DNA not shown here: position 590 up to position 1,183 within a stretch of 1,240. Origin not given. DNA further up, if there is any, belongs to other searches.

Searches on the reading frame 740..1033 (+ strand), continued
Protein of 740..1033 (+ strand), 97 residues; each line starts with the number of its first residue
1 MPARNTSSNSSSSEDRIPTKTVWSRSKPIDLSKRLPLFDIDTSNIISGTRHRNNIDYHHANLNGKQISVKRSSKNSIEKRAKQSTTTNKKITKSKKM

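Call 59: search_solved_structures(query=A4, max_evalue=10, show_alignments=2)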
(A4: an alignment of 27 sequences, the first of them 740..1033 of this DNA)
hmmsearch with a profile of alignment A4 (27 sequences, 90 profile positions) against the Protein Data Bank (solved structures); distinct sequences matched with E-value up to 10: 11.
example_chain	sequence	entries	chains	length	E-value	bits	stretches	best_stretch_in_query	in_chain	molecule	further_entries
6ae8_C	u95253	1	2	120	0.068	16.2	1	31-67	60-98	Histone H2A.Z-specific chaperone CHZ1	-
3o4c_A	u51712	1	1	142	0.12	15.5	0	31-48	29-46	de novo designed beta-trefoil architecture with symmetric primary structure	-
2jss_B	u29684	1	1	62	0.13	15.3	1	31-56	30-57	Uncharacterized protein YER030W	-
6m2m_M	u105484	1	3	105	0.24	14.4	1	17-50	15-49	Expressed protein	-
5w7d_A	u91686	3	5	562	0.27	14.3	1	30-77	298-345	Acyloxyacyl hydrolase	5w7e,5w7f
5kgf_L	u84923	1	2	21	0.28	14.3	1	29-46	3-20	Tumor suppressor p53-binding protein 1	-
2wss_T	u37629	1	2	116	0.37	13.9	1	46-85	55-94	ATP SYNTHASE SUBUNIT B, MITOCHONDRIAL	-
4b2q_T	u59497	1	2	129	0.45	13.6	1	46-85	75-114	ATP SYNTHASE SUBUNIT B, MITOCHONDRIAL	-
5ara_T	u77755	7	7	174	1.1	12.3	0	46-85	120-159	ATP SYNTHASE F(0) COMPLEX SUBUNIT B1, MITOCHONDRIAL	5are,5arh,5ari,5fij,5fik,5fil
4f34_A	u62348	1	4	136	1.9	11.6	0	33-48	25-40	de novo protein Symfoil-4V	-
2cly_A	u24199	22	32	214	2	11.5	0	46-85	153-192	ATP SYNTHASE B CHAIN, MITOCHONDRIAL | ATP synthase F(0) complex subunit B1, mitochondrial | ATP synthase peripheral stalk subunit b, mitochondrial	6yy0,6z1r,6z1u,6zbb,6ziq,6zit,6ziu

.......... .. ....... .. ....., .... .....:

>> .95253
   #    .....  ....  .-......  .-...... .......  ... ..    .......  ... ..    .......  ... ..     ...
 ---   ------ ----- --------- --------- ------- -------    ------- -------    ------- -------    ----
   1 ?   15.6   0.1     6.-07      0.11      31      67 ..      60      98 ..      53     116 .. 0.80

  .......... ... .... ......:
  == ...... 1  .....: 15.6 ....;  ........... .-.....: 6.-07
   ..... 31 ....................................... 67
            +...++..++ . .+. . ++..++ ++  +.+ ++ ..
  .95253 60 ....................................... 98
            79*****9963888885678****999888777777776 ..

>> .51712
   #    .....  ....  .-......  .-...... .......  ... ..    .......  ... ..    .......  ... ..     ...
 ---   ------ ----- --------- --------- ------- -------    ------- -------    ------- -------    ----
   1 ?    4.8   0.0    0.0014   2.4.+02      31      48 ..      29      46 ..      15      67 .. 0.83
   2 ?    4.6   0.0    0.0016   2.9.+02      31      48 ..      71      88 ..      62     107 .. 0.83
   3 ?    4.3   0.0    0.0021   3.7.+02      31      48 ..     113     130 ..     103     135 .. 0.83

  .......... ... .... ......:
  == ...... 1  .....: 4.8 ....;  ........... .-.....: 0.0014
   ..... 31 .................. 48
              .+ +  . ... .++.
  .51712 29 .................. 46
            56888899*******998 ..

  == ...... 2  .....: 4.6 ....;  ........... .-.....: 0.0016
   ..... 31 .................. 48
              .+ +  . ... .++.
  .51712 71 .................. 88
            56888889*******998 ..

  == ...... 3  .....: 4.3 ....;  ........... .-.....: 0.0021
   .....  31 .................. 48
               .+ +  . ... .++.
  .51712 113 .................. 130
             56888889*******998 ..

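Call 63: search_solved_structures(query=A4, max_evalue=0.3, show_alignments=5)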
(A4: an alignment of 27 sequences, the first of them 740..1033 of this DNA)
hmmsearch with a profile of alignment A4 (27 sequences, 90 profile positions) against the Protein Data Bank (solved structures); distinct sequences matched with E-value up to 0.3: 6.
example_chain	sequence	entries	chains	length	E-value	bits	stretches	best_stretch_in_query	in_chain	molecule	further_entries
6ae8_C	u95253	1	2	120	0.068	16.2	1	31-67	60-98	Histone H2A.Z-specific chaperone CHZ1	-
3o4c_A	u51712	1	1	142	0.12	15.5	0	31-48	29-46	de novo designed beta-trefoil architecture with symmetric primary structure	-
2jss_B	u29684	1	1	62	0.13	15.3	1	31-56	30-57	Uncharacterized protein YER030W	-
6m2m_M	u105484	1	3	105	0.24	14.4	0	17-50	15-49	Expressed protein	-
5w7d_A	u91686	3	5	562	0.27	14.3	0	30-77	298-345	Acyloxyacyl hydrolase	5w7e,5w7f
5kgf_L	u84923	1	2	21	0.28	14.3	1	29-46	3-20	Tumor suppressor p53-binding protein 1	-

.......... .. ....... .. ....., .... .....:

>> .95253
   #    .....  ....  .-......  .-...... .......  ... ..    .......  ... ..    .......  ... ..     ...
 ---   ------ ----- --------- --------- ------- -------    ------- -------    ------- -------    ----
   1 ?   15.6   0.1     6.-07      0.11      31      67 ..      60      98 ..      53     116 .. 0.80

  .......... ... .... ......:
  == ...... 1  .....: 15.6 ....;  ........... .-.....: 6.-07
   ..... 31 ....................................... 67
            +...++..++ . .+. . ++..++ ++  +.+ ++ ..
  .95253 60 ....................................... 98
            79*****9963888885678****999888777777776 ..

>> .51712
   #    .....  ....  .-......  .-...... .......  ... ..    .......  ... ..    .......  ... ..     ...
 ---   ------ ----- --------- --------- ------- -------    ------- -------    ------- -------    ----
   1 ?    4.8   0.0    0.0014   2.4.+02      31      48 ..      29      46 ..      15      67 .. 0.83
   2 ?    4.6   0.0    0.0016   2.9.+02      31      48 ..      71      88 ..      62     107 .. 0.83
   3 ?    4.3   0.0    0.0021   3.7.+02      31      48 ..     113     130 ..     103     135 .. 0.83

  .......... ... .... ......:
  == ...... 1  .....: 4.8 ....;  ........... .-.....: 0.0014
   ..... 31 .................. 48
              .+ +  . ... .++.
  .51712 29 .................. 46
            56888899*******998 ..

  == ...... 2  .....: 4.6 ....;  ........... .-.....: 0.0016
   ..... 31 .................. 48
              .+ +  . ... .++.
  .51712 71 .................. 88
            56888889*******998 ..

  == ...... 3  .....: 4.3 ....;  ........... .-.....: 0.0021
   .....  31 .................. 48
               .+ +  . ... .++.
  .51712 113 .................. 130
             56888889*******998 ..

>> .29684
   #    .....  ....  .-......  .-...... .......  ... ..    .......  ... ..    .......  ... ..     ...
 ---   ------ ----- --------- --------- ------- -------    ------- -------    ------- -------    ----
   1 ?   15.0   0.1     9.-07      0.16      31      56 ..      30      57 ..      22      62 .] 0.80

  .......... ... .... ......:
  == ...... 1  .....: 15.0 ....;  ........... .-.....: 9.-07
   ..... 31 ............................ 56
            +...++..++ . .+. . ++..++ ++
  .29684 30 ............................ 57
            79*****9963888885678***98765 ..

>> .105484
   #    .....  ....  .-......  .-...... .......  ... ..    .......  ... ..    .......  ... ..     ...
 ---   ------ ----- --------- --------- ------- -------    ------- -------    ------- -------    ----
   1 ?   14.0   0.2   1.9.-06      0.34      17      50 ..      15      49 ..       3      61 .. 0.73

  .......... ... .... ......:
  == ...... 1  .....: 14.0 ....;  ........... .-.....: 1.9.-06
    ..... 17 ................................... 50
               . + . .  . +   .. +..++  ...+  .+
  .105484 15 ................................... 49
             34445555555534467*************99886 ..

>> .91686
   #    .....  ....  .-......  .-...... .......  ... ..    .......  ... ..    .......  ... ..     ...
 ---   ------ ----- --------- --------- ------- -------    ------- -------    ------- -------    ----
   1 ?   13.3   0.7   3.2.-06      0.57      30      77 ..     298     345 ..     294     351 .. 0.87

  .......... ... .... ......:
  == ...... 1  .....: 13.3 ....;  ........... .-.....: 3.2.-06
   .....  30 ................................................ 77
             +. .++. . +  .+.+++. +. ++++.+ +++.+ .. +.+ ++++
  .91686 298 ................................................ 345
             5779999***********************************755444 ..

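Call 64: list_cluster_members(proteins=[P0034, P0038, P0036, P0009, P0011, P0014, P0016, P0021, P0027, P0028])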
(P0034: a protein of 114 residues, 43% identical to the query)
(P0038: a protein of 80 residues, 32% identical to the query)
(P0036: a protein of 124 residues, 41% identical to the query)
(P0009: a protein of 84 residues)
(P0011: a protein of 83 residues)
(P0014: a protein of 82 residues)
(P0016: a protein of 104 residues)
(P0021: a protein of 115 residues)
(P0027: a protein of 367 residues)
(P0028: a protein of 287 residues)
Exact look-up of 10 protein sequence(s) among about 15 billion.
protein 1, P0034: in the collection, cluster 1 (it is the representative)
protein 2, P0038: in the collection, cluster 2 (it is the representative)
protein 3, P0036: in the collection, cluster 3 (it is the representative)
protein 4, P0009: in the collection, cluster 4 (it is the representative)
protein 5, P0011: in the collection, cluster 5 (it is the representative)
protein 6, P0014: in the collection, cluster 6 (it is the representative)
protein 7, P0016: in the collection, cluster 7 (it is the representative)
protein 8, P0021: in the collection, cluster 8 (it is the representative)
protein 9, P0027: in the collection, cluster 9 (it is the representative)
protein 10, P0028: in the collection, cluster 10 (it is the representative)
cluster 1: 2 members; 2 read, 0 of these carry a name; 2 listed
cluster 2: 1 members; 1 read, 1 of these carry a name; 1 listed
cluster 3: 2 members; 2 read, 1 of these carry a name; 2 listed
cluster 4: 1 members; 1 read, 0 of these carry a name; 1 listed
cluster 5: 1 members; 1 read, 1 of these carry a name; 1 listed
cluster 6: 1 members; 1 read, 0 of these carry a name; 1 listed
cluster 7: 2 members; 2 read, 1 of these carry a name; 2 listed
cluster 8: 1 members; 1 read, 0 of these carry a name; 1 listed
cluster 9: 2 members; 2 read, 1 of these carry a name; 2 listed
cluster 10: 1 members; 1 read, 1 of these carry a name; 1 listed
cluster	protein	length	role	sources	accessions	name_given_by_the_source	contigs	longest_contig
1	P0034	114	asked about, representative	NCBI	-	-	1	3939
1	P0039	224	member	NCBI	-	-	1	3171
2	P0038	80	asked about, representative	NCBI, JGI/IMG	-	hypothetical protein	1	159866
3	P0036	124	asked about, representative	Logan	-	-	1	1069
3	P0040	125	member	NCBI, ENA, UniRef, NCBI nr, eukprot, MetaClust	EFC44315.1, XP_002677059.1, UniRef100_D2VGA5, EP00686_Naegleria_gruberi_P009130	predicted protein [Naegleria gruberi] | Predicted protein n=1 Tax=Naegleria gruberi TaxID=5762 RepID=D2VGA5_NAEGR | uncharacterized protein NAEGRDRAFT_79874 [Naegleria gruberi]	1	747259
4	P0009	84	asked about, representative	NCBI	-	-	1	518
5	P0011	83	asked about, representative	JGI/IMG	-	hypothetical protein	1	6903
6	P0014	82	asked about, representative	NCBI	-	-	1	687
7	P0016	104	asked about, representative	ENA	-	-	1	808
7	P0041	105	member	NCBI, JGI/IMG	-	hypothetical protein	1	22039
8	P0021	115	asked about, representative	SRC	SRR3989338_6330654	-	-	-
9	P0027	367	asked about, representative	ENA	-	-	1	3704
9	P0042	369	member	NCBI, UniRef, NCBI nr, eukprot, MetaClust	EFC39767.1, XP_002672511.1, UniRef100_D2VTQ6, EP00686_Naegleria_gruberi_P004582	predicted protein [Naegleria gruberi] | Predicted protein n=1 Tax=Naegleria gruberi TaxID=5762 RepID=D2VTQ6_NAEGR | uncharacterized protein NAEGRDRAFT_52176 [Naegleria gruberi]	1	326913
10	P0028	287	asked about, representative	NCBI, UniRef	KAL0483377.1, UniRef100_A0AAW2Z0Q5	hypothetical protein AKO1_014698 [Acrasis kona] | Uncharacterized protein n=1 Tax=Acrasis kona TaxID=1008807 RepID=A0AAW2Z0Q5_9EUKA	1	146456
